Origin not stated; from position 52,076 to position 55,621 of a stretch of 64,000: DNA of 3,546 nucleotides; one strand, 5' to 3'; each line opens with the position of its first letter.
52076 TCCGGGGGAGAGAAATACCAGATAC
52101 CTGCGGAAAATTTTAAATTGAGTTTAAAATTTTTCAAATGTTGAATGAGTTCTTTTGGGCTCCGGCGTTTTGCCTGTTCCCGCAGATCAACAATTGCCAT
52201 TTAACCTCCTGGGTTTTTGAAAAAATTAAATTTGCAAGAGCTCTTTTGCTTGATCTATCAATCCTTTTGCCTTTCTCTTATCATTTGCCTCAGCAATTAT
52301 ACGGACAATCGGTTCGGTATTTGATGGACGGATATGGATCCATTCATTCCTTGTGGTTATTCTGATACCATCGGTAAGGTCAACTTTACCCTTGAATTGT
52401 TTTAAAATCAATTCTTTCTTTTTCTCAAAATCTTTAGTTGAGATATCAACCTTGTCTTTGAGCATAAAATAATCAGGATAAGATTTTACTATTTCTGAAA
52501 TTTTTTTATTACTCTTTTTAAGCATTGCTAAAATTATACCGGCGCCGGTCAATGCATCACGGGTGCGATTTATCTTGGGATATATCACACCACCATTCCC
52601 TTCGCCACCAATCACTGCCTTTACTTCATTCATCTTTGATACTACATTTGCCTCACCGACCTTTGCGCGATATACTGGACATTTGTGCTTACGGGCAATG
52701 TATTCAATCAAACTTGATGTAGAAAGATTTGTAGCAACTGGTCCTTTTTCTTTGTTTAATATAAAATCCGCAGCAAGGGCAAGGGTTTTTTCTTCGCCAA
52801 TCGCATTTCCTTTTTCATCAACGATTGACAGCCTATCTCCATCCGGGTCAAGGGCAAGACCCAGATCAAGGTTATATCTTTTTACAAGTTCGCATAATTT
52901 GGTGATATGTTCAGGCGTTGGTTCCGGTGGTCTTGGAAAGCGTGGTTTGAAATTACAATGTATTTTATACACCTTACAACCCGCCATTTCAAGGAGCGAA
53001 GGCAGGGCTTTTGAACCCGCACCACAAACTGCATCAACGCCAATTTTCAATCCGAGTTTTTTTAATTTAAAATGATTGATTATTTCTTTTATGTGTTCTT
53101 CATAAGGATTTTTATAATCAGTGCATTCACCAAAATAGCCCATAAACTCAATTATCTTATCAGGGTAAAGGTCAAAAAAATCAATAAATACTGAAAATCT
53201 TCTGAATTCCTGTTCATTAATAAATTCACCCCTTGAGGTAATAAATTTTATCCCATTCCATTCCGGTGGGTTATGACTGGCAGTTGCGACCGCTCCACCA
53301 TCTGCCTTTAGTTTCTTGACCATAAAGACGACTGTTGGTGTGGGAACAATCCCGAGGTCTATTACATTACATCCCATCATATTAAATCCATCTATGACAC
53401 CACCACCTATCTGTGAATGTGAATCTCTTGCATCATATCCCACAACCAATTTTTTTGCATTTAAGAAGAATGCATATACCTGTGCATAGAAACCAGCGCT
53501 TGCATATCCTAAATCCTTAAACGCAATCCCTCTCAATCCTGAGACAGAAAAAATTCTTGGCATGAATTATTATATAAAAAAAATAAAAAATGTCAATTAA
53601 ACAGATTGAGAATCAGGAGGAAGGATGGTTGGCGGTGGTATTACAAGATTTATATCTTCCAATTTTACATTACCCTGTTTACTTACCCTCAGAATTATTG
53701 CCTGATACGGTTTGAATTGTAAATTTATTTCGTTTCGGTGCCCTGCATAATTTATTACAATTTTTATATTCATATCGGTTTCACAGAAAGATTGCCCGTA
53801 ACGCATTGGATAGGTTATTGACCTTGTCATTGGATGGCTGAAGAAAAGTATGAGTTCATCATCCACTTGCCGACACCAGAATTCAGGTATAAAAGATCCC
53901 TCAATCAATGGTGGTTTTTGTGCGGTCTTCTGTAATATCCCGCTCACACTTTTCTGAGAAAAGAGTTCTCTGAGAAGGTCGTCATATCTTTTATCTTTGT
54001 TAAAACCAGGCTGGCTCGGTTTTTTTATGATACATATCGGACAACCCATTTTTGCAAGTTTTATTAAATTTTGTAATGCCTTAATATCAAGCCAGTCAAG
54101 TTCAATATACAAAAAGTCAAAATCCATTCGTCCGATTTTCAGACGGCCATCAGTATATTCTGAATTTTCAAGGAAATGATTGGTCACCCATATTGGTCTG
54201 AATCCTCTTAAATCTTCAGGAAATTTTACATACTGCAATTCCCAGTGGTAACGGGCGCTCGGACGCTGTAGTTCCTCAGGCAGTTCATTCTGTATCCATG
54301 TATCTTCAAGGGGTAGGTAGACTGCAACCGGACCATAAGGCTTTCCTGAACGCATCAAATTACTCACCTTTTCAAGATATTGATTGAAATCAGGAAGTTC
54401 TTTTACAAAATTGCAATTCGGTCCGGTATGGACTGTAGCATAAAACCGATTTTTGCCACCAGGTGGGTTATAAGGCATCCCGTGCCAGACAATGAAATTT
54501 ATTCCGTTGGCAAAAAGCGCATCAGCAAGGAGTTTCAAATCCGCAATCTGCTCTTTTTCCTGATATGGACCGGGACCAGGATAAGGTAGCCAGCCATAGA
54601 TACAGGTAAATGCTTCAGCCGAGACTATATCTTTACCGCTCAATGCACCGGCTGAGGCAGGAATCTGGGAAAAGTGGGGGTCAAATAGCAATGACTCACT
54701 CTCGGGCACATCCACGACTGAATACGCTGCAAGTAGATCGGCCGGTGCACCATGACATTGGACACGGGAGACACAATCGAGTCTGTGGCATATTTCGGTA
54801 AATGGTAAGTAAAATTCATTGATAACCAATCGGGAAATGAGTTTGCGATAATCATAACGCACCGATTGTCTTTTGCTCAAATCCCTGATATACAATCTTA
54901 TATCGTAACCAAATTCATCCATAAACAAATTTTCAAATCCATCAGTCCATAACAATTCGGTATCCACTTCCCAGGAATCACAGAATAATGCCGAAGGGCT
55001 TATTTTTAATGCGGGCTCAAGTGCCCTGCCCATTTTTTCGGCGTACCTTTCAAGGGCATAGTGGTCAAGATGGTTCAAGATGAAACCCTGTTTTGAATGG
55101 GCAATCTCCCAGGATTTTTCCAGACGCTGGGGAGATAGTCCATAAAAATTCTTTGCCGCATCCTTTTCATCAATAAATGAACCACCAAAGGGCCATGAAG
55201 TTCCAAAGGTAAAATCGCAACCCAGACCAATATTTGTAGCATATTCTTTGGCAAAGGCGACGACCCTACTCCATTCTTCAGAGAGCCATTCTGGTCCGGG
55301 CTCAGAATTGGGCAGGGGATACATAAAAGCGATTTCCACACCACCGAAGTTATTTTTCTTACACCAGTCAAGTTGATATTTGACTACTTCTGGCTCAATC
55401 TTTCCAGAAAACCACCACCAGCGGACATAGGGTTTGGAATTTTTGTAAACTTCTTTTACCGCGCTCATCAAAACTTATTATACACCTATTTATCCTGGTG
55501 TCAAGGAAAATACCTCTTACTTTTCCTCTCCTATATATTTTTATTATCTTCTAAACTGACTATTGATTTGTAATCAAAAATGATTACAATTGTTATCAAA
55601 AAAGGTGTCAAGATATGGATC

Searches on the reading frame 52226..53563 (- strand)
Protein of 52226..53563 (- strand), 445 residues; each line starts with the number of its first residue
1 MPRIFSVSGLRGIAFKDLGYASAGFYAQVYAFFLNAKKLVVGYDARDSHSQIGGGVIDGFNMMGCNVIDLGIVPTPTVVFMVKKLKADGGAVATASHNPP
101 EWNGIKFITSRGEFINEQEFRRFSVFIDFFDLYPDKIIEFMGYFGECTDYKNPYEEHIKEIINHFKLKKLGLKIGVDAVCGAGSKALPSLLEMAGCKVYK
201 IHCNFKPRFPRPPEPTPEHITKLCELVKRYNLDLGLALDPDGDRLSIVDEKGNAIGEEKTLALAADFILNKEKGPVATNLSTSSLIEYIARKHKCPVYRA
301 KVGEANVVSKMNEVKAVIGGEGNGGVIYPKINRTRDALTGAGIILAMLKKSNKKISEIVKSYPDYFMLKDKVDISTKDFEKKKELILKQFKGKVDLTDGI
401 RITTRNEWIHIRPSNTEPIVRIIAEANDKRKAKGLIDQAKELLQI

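Call 58: search_protein_families(library=pfam, proteins=[window:52226-53563:-], max_evalue=0.01)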
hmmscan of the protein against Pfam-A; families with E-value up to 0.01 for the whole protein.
window:52226-53563:- (445 aa): 4 families
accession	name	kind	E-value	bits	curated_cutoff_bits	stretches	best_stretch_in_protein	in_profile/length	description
PF02879.22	PGM_PMM_II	-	2.9e-26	92.4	29.3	1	153-252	2-103/103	Phosphoglucomutase/phosphomannomutase, alpha/beta/alpha domain II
PF02878.22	PGM_PMM_I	-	3e-26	92.2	22.5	1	4-118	3-122/138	Phosphoglucomutase/phosphomannomutase, alpha/beta/alpha domain I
PF02880.22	PGM_PMM_III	-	1.6e-22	80.2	20.7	1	259-363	4-113/115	Phosphoglucomutase/phosphomannomutase, alpha/beta/alpha domain III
PF00408.26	PGM_PMM_IV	-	1.7e-08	34.8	23.1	1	384-439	11-65/68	Phosphoglucomutase/phosphomannomutase, C-terminal domain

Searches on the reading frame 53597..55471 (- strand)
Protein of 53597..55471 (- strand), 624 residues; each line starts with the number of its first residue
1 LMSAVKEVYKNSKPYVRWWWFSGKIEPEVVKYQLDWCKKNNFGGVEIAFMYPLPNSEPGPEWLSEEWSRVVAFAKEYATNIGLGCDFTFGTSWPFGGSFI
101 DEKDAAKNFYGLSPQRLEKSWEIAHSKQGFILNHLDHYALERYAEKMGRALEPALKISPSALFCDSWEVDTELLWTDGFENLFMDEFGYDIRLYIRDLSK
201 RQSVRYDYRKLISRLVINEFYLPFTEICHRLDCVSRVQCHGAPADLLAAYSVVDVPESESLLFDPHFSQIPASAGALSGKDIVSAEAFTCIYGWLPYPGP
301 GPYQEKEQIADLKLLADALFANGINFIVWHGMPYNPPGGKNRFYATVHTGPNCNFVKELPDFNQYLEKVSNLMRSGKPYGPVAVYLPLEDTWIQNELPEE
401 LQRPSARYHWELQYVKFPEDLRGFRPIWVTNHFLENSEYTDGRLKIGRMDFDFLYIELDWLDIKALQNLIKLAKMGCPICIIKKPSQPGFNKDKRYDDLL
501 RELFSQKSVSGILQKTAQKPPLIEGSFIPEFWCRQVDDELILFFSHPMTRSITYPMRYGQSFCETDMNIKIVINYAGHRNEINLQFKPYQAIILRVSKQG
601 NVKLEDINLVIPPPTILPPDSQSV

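Call 58: search_protein_families(library=pfam, proteins=[window:53597-55471:-], max_evalue=0.01)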
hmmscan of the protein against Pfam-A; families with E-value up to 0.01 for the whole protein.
window:53597-55471:- (624 aa): 1 family
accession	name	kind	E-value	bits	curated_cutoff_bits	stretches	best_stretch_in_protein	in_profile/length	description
PF17132.9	Glyco_hydro_106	-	1.1e-23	84.2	29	2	137-510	278-654/743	alpha-L-rhamnosidase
